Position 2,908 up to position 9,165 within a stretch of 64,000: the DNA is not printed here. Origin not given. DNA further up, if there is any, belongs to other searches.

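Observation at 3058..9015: Complete DinB fused in frame, without a stop codon, to a signal peptide and a ~1580-aa beta-barrel-type envelope protein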

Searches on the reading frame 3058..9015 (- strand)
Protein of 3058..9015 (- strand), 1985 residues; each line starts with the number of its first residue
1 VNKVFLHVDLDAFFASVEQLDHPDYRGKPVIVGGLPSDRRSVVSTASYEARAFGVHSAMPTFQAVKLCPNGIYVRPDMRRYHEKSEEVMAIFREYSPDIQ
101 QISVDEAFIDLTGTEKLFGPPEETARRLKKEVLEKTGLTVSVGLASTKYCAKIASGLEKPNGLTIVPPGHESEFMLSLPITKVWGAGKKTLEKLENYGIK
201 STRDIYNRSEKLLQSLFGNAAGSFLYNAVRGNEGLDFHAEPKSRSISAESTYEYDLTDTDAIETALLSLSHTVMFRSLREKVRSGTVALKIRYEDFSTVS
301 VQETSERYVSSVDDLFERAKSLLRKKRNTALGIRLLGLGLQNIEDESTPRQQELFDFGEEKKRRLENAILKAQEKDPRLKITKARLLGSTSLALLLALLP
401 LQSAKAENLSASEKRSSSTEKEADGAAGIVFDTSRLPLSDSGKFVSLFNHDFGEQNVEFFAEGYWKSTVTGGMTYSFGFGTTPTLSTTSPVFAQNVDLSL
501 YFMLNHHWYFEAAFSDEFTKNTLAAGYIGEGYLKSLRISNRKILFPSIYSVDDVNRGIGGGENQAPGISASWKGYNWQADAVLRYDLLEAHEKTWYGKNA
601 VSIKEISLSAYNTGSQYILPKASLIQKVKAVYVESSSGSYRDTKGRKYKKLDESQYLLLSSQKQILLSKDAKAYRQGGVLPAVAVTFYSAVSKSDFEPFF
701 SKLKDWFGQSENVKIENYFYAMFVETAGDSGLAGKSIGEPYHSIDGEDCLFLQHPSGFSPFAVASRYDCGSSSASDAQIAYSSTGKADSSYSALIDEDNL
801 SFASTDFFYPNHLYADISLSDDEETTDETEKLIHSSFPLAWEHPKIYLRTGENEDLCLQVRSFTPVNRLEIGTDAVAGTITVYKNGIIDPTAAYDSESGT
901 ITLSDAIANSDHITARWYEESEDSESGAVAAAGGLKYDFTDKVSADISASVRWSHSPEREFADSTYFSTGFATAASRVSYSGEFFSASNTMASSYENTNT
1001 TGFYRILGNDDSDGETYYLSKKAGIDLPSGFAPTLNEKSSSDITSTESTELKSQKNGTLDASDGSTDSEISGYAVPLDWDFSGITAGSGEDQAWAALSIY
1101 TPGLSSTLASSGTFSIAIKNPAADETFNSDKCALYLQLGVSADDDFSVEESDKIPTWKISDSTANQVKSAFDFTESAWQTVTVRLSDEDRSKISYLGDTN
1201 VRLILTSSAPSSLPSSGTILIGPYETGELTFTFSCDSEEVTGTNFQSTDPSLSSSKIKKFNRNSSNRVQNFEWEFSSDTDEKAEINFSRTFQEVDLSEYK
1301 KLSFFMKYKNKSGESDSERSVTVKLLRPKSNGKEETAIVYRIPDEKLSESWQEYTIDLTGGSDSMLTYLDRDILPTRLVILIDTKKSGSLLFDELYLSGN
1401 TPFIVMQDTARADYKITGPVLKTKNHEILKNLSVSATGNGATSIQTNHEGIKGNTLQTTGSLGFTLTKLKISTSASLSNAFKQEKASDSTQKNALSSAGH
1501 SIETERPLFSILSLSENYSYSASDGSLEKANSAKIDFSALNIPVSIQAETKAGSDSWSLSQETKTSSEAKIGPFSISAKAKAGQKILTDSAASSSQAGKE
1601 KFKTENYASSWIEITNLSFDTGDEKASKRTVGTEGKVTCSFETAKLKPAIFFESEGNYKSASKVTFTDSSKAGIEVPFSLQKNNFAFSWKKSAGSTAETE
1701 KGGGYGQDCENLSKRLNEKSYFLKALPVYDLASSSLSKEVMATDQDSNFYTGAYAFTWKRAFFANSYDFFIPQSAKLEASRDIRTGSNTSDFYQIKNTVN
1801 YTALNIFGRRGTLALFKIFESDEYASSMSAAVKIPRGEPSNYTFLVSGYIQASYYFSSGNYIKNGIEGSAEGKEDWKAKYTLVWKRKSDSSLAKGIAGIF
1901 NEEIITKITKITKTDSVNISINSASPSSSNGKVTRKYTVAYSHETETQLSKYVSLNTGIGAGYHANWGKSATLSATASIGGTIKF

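Call 4: search_protein_families(library=pfam, proteins=[window:3058-9015:-], max_evalue=0.01)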
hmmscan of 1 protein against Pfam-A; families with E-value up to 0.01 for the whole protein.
window:3058-9015:- (1985 aa): 5 families
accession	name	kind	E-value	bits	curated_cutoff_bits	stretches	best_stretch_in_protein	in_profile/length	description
PF00817.25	IMS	-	1.1e-52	178.3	23.2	1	8-155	1-147/148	impB/mucB/samB family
PF11799.13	IMS_C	-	5.1e-21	75.6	20.7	1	244-354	2-109/109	impB/mucB/samB family C-terminal domain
PF21999.2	IMS_HHH_1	-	1.3e-05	26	27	1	185-231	5-51/53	DNA polymerase-iota, thumb domain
PF11798.14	IMS_HHH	-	4.9e-05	23.7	24.4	1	169-199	2-32/32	IMS family HHH motif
PF21704.3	POLH-Rev1_HhH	-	0.0034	18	27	1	178-231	1-55/56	DNApol eta/Rev1, HhH motif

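Call 5: search_protein_families(library=ncbifam, proteins=[window:3058-9015:-], max_evalue=0.01)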
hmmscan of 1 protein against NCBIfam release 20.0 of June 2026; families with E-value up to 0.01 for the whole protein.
window:3058-9015:- (1985 aa): 10 families
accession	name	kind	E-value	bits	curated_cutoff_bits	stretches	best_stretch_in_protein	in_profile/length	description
NF002677.0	PRK02406.1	equivalog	4.2e-100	335.3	256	1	5-352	8-352/357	DNA polymerase IV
NF002882.0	PRK03348.1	equivalog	7.4e-99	331.6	389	1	3-368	5-366/461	DNA polymerase IV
NF002751.0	PRK02794.1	equivalog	6.3e-95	318.5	371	1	6-385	41-416/425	DNA polymerase IV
NF003015.0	PRK03858.1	subfamily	2.9e-91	306.5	367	1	5-390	9-389/399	DNA polymerase IV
NF010731.0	PRK14133.1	equivalog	9.2e-88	294.8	362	1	1-347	1-340/352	DNA polymerase IV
NF002492.0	PRK01810.1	equivalog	3.9e-77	259.7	399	1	2-368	9-376/412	DNA polymerase IV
NF002883.0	PRK03352.1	equivalog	6.1e-73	246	330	1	2-343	4-342/347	DNA polymerase IV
NF002848.0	PRK03103.1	subfamily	5.8e-70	235.8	381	1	2-391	3-396/410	DNA polymerase IV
NF002292.0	PRK01216.1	equivalog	1.4e-50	172.3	339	1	5-346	3-342/351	DNA polymerase IV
NF002955.0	PRK03609.1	subfamily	4.6e-31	108.2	431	1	5-270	2-271/422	translesion error-prone DNA polymerase V subunit UmuC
